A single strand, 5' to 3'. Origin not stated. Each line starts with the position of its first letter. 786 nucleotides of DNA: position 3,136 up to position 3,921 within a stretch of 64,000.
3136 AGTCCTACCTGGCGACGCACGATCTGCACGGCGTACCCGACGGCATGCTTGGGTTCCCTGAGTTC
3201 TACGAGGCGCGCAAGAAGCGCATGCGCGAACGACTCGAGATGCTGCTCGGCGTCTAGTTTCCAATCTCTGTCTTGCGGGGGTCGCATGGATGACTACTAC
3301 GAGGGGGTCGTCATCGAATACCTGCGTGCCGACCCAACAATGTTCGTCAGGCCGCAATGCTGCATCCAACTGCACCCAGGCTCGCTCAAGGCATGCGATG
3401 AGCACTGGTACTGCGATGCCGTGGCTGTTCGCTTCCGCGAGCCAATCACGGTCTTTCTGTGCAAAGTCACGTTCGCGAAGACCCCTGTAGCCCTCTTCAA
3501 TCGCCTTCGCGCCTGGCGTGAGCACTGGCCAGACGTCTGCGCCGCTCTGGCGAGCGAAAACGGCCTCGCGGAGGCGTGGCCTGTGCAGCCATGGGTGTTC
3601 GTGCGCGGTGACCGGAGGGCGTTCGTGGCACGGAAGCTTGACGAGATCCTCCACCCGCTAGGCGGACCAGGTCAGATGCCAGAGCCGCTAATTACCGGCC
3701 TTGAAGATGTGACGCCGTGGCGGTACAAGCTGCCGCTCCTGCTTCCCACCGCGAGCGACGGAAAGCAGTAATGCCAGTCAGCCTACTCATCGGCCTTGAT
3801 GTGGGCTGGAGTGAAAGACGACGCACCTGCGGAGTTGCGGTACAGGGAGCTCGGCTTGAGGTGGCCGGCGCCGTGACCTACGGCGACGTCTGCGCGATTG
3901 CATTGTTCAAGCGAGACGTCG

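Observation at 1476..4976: GmrSD/BrxU-like type IV restriction gene followed by two translationally coupled unknown genes, one RNase-H-like: candidate undescribed three-gene module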

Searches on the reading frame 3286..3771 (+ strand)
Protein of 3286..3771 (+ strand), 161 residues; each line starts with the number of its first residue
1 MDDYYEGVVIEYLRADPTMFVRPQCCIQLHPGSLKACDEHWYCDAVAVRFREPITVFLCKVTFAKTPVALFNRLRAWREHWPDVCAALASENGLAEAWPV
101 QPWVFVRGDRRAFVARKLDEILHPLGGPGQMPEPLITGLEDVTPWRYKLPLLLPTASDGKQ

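Call 7: search_protein_families(library=pfam, proteins=[window:3286-3771:+], max_evalue=1)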
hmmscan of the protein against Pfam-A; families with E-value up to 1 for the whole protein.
window:3286-3771:+ (161 aa): 0 families

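Call 8: search_protein_families(library=padloc, proteins=[window:3286-3771:+], max_evalue=1)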
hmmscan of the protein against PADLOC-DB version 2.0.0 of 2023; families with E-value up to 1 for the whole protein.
window:3286-3771:+ (161 aa): 0 families

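Call 9: search_protein_families(library=ncbifam, proteins=[window:3286-3771:+], max_evalue=1)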
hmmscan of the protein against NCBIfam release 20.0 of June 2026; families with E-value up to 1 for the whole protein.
window:3286-3771:+ (161 aa): 0 families

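Call 12: find_homologous_proteins(query=window:3286-3771:+)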
Query window:3286-3771:+ (161 aa): 57 proteins with E <= 0.001 among 143 candidates.
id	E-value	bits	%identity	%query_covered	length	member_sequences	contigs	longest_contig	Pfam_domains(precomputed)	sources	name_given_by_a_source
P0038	8.2e-110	383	100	100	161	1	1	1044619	-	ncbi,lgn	ncbi:MAG: hypothetical protein R2826_01485 [Thermoleophilia bacterium]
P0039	2.5e-70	254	68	100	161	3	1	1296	-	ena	-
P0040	2.6e-69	251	87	77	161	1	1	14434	-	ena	-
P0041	1.5e-68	248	68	98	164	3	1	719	-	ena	-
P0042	1.6e-68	248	70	96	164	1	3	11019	-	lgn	-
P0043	3.2e-68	247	67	100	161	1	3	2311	-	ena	-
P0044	1.7e-67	245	68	96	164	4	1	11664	-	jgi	jgi:hypothetical protein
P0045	3.0e-67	244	70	98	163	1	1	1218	-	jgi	-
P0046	7.7e-66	239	68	98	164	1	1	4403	-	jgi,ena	-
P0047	9.6e-66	239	69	96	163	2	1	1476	-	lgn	-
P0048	3.2e-63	231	65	99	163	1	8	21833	-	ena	-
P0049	2.6e-41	159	52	91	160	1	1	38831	-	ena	-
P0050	1.8e-39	153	49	91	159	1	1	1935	-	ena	-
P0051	1.6e-38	150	51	89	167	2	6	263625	-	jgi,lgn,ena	jgi:hypothetical protein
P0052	2.3e-38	150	47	91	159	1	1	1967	-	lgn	-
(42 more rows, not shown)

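Call 20: find_related_loci(query=A2, collection=metagenome_contigs, flank=10000)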
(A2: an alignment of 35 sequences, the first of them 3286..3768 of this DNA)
Query A2 (161 aa) in metagenome_contigs; peptide patterns used: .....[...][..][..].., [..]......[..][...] (x = any residue, [..] = any of these).
329 stretches matched a pattern; 229 encode a relative of the query (tblastn E <= 1e-3); the best 80 are kept; 80 distinct loci.
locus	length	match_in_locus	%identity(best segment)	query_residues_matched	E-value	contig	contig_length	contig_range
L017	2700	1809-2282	67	1-158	2e-71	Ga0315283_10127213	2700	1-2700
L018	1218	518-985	70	1-157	1e-73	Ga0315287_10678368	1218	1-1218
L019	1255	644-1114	68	1-157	3e-72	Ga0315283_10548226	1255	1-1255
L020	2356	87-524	56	3-148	1e-53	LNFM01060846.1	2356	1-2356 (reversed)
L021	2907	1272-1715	54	3-152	1e-49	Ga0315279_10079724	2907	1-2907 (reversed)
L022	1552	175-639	51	3-158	7e-50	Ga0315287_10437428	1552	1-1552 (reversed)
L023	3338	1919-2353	48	3-148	1e-46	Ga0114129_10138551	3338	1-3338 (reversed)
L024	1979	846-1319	49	3-159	1e-45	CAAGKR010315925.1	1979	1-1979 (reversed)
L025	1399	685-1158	46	3-160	8e-46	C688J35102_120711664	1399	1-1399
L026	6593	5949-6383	46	3-148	5e-43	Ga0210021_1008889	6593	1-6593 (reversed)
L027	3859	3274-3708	46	3-148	5e-43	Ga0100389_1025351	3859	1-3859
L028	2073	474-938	47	3-158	5e-43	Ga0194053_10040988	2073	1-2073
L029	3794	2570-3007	50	3-148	3e-42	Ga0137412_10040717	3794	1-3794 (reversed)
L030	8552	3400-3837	50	3-148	5e-42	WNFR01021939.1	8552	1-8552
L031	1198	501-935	48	3-148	4e-43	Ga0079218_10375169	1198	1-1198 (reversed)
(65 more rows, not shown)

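Call 32: search_protein_families(library=pfam, alignment_id=A3, max_evalue=0.001)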
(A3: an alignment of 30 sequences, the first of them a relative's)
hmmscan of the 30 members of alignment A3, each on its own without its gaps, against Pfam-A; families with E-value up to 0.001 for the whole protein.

A. member 1, L046:3059-4825:+ (589 aa): 3 families
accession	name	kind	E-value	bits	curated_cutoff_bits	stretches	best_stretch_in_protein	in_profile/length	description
PF01935.23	DUF87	-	6.9e-19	69.3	23.2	1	153-263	13-121/220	Helicase HerA, central domain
PF10412.15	TrwB_AAD_bind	-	4.6e-07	29.5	20.5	1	161-211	13-62/387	Type IV secretion-system coupling protein DNA-binding domain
PF01580.24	FtsK_SpoIIIE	-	0.00019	21.4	24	0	139-195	17-71/221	FtsK/SpoIIIE family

B. families by the number of members that match (of 30 scanned): 40 families (the first 25 are shown)
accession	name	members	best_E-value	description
PF13180.12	PDZ_2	2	2.1e-10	PDZ domain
PF17820.7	PDZ_6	2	2.1e-09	PDZ domain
PF00595.29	PDZ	2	4.2e-07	PDZ domain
PF09851.14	SHOCT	2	5.5e-05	Short C-terminal domain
PF04471.18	Mrr_cat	1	4.7e-31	Restriction endonuclease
PF08980.16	DUF1883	1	8.2e-31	Domain of unknown function (DUF1883)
PF13646.12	HEAT_2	1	1.1e-27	HEAT repeats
PF00565.23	SNase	1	4.4e-27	Staphylococcal nuclease homologue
PF14539.12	DUF4442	1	1.8e-25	Domain of unknown function (DUF4442)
PF13358.12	DDE_3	1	1.9e-25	DDE superfamily endonuclease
PF05656.20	DUF805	1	3.5e-25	Protein of unknown function (DUF805)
PF05685.18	Uma2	1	8e-21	Putative restriction endonuclease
PF13676.11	TIR_2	1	2.1e-20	TIR domain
PF02985.28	HEAT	1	5.8e-20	HEAT repeat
PF01935.23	DUF87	1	6.9e-19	Helicase HerA, central domain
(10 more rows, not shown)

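Call 33: predict_structure(alignment_id=A2)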
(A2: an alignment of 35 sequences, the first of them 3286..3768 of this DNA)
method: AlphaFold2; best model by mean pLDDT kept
length: 161 residues; sequences in the alignment: 35
mean_pLDDT: 89.8   pTM: 0.86
mean pLDDT of the five models: 89.8, 88.8, 88.4, 87.8, 87.8
residues with pLDDT >= 90: 118; 70-90: 35; 50-70: 5; < 50: 3
segments of 3 or more residues with pLDDT < 50: 159-161
pLDDT, mean of each block of 10 residues (from residue 1): 87 94 94 82 95 95 93 95 95 94 96 94 85 95 83 64 36
secondary structure, 60 per line:
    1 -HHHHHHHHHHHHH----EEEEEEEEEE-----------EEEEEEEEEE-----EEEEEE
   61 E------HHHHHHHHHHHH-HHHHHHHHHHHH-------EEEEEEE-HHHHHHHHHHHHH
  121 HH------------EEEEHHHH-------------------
elements in order: H2-14 E19-28 E40-49 E55-61 H68-79 H81-92 E100-106 H108-122 E135-138 H139-142

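Call 43: find_encoding_contigs(protein=P0040, flank=10000, max_places=2)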
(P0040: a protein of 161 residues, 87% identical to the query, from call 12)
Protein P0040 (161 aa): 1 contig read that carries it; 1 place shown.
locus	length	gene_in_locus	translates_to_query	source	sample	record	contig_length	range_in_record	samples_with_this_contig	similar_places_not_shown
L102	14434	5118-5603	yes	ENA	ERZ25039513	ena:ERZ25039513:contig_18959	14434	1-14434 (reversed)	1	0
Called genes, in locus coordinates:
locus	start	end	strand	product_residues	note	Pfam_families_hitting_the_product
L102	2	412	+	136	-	?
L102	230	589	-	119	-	PF02909:TetR_C_1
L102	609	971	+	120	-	-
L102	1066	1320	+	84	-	-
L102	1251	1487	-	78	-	-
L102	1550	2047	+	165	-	-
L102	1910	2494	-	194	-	PF02604:PhdYeFM_antitox (weak)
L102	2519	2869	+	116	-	-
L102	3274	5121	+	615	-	PF03235:GmrSD_N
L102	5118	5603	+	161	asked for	-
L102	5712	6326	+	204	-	-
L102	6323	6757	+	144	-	-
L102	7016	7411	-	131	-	PF05362:Lon_C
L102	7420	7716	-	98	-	-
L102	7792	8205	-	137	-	PF13337:BrxL_ATPase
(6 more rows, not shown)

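Call 51: search_protein_families(library=pfam, alignment_id=A4, max_evalue=0.001)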
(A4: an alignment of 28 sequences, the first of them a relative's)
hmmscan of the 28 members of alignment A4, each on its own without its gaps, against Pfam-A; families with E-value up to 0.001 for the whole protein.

A. member 1, L046:5303-6205:+ (301 aa): 1 family
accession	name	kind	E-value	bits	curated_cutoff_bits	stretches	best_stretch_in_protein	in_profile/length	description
PF05168.19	HEPN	-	0.00023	21.7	22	1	87-148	9-69/117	HEPN domain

B. families by the number of members that match (of 28 scanned): 20 families
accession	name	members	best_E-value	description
PF00583.31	Acetyltransf_1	2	2.4e-13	Acetyltransferase (GNAT) family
PF13508.13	Acetyltransf_7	2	4.8e-09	Acetyltransferase (GNAT) domain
PF13673.13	Acetyltransf_10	2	2.6e-06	Acetyltransferase (GNAT) domain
PF00816.26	Histone_HNS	2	1.4e-05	H-NS histone C-terminal domain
PF22187.2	DUF6946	1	1.6e-80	Domain of unknown function (DUF6946)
PF04471.18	Mrr_cat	1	3.8e-37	Restriction endonuclease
PF14338.12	Mrr_N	1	3.6e-27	Mrr N-terminal domain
PF12706.13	Lactamase_B_2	1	2.2e-21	Beta-lactamase superfamily domain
PF04828.22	GFA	1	2.5e-14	Glutathione-dependent formaldehyde-activating enzyme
PF01717.24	Meth_synt_2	1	1.5e-12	Cobalamin-independent synthase, Catalytic domain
PF13391.12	HNH_2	1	9.6e-12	HNH endonuclease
PF00753.33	Lactamase_B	1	4.8e-10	Metallo-beta-lactamase superfamily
PF22722.2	NA-iREase1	1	1.9e-09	NACHT-associated inactive Restriction Endonuclease 1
PF07592.17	DDE_Tnp_ISAZ013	1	3.7e-09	Rhodopirellula transposase DDE domain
PF13620.12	CarboxypepD_reg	1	4.2e-09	Carboxypeptidase regulatory-like domain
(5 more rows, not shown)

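Call 56: search_solved_structures(query=A2, max_evalue=10)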
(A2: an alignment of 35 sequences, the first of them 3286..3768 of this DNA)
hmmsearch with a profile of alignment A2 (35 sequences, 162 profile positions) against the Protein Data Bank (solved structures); distinct sequences matched with E-value up to 10: 2.
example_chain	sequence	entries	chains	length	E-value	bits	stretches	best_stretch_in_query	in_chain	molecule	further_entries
1w4s_A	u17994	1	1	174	0.49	13.3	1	48-83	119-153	POLYBROMO 1 PROTEIN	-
6oxb_B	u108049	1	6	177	0.62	12.9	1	48-83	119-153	Protein polybromo-1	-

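Call 58: search_protein_families(library=phrogs, proteins=[window:3286-3768:+], max_evalue=0.1)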
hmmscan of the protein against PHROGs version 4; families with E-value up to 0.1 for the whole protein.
window:3286-3768:+ (161 aa): 0 families

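Call 61: search_dna_similar(query=window:3286-3768:+, collection=plasmids, mode=protein, max_evalue=0.001, max_rows=15)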
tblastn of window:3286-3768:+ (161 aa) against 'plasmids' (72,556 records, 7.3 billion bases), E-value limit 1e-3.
No match.

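Call 63: search_dna_similar(query=window:3286-3768:+, collection=phages, mode=protein, max_evalue=0.01, max_rows=15)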
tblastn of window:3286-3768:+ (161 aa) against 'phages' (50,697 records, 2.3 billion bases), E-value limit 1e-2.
No match.

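Call 65: find_related_loci(query=A2, collection=viral_contigs, flank=8000)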
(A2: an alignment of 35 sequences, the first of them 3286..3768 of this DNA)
Query A2 (161 aa) in viral_contigs; peptide patterns used: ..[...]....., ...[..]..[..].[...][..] (x = any residue, [..] = any of these).
17 stretches matched a pattern, but none encodes a relative of the query by tblastn (E <= 1e-3).

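Call 66: find_encoding_contigs(protein=P0046, flank=10000, max_places=2)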
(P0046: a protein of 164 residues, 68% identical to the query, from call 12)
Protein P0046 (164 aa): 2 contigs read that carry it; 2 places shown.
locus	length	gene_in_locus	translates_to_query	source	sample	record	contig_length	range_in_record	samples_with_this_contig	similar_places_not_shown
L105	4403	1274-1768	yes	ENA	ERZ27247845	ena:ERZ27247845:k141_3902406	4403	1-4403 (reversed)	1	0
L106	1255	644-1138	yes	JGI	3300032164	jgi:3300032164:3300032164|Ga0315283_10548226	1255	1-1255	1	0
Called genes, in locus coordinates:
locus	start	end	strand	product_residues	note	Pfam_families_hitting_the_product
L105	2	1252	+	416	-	?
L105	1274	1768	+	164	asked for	-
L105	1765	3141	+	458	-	PF13606:Ank_3 (faint), PF12796:Ank_2, PF13857:Ank_5 (weak), PF00023:Ank (weak), PF13637:Ank_4, PF12796:Ank_2 (weak), PF00023:Ank (weak)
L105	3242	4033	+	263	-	PF09407:AbiEi_1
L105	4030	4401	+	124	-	?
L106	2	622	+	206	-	?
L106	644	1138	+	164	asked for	-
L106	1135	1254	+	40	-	?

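Call 95: find_homologous_proteins(query=A2, max_evalue=0.001)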
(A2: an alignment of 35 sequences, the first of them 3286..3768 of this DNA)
Query A2 (35 sequences) (161 aa, profile of the alignment): 711 proteins with E <= 0.001 among 8000 candidates; the best 120 are listed.
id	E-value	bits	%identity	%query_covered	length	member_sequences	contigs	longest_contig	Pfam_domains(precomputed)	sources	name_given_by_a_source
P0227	1.9e-74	267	47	91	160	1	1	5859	-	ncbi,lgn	ncbi:MAG: hypothetical protein ACRESI_03355 [Gammaproteobacteria bacterium]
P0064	5.6e-74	265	43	91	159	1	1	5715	-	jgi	jgi:hypothetical protein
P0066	1.1e-73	264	42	91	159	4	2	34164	-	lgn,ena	-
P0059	1.8e-73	264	42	91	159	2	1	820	-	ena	-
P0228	3.4e-73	263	48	91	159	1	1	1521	-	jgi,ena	-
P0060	6.1e-73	262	46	90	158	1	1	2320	-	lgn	-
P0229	4.3e-72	259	45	91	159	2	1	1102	-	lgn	-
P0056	5.0e-72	259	44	91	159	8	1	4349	-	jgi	jgi:hypothetical protein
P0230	9.2e-72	258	42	91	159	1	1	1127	-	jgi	jgi:hypothetical protein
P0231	9.4e-72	258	52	91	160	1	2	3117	-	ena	-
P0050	1.2e-71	258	49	91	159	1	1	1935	-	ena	-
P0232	1.6e-71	257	44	90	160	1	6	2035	-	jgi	jgi:hypothetical protein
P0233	2.1e-71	257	43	90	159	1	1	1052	-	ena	-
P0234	2.2e-71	257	51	91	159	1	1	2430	-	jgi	jgi:hypothetical protein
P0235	2.6e-71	256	44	91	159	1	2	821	-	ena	-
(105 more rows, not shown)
